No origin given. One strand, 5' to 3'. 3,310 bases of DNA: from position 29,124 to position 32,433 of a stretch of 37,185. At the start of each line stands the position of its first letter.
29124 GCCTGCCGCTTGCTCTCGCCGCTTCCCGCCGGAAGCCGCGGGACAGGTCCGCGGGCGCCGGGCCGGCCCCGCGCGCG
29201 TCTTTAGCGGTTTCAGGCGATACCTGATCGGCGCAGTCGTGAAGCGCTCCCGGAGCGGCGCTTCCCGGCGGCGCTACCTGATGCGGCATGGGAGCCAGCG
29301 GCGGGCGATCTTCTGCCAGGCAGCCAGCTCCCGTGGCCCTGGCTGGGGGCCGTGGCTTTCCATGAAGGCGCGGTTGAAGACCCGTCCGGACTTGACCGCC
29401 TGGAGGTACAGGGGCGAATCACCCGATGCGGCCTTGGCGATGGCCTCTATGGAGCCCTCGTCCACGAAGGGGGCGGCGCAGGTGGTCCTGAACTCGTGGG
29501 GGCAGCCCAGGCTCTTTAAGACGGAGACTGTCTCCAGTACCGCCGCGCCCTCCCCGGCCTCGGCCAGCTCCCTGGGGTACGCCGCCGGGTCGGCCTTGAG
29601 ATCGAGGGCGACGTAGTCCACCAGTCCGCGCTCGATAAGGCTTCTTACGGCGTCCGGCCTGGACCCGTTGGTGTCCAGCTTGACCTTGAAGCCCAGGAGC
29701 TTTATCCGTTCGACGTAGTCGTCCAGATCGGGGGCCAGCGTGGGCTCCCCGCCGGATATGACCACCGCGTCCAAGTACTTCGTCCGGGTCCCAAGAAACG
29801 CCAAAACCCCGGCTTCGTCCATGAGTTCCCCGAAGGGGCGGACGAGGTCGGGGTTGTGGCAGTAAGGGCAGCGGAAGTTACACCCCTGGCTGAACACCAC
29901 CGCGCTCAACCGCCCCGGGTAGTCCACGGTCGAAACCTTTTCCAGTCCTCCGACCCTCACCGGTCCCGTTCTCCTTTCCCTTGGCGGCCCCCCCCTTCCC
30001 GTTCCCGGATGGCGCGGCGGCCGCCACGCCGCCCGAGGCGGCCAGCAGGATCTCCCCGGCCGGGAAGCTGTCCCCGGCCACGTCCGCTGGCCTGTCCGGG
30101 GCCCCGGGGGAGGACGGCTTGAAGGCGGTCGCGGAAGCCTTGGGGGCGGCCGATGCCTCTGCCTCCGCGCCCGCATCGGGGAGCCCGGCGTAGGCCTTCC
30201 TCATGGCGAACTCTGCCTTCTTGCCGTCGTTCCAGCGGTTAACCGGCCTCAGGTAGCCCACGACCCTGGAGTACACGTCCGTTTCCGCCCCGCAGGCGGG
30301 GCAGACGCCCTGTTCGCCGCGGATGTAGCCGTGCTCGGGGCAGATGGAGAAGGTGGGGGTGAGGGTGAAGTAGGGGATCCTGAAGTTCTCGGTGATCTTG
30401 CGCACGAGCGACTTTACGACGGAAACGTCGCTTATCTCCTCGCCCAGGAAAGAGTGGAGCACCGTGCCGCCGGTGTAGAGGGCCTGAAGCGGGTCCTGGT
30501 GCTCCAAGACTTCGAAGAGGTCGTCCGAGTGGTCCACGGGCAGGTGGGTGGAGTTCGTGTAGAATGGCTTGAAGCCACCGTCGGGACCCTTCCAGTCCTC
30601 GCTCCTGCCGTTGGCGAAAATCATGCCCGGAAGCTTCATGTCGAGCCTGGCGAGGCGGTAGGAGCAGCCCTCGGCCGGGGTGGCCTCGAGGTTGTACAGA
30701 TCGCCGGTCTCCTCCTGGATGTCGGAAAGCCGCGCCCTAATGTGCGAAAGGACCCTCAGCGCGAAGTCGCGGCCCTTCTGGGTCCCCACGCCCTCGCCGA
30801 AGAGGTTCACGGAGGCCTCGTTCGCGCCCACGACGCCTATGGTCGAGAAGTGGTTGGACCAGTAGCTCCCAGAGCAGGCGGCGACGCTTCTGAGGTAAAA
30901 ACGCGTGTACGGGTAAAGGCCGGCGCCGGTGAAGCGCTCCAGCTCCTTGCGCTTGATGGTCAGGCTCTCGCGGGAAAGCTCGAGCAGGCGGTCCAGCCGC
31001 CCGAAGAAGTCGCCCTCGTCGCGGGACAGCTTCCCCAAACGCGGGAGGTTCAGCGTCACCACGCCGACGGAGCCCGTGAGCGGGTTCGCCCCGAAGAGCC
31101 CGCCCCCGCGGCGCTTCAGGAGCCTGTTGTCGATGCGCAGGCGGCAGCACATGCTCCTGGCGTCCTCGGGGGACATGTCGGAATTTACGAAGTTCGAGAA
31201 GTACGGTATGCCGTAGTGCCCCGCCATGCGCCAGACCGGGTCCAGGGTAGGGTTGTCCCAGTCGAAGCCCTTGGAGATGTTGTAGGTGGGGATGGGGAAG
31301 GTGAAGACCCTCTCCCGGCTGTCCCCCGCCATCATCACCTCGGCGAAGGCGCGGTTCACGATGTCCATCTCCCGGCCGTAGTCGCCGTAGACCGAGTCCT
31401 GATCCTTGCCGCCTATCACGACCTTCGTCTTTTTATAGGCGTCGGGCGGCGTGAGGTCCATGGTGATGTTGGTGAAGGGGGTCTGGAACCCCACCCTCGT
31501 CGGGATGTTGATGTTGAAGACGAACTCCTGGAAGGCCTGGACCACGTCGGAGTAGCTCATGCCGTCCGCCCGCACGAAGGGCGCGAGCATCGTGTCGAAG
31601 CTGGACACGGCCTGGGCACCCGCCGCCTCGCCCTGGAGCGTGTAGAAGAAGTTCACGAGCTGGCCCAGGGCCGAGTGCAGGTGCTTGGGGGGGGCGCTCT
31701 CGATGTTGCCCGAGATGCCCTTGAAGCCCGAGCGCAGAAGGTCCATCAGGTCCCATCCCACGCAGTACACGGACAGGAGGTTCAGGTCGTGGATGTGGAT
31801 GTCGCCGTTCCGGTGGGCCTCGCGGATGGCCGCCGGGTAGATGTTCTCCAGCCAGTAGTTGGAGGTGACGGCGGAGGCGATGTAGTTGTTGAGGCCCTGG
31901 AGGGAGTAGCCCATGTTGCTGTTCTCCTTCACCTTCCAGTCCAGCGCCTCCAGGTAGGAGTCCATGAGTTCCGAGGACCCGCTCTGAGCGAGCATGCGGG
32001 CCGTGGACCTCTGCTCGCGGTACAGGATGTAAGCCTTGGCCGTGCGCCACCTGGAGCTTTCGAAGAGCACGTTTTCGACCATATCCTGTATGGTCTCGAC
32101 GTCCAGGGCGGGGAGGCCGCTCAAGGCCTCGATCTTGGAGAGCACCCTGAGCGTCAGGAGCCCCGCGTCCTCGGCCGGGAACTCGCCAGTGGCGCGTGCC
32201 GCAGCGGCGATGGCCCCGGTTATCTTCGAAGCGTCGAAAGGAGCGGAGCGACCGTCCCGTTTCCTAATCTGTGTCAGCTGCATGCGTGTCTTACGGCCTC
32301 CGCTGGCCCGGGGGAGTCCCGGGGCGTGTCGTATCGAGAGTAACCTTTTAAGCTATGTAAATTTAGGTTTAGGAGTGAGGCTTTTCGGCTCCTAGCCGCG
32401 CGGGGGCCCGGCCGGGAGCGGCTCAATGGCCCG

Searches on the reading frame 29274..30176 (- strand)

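Call 38: search_protein_families(library=pfam, proteins=[window:29274-30176:-], max_evalue=0.00001)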
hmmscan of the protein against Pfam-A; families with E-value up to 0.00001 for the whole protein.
window:29274-30176:- (300 aa): 2 families
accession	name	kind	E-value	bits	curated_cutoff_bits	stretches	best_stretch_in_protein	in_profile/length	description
PF04055.27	Radical_SAM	-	1.7e-20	74.3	29.5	1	93-240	1-156/166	Radical SAM superfamily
PF13353.11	Fer4_12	-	1.5e-06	29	22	1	92-162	8-81/137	4Fe-4S single cluster domain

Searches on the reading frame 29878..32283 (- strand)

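Call 38: search_protein_families(library=pfam, proteins=[window:29878-32283:-], max_evalue=0.00001)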
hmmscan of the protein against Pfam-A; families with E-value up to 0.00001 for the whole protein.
window:29878-32283:- (801 aa): 2 families
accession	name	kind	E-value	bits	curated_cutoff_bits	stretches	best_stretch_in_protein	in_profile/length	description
PF13597.11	NRDD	-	5.9e-186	619.9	26.2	1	120-698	1-562/562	Anaerobic ribonucleoside-triphosphate reductase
PF03477.21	ATP-cone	-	8.3e-20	71.6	25.8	1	5-93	2-87/88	ATP cone domain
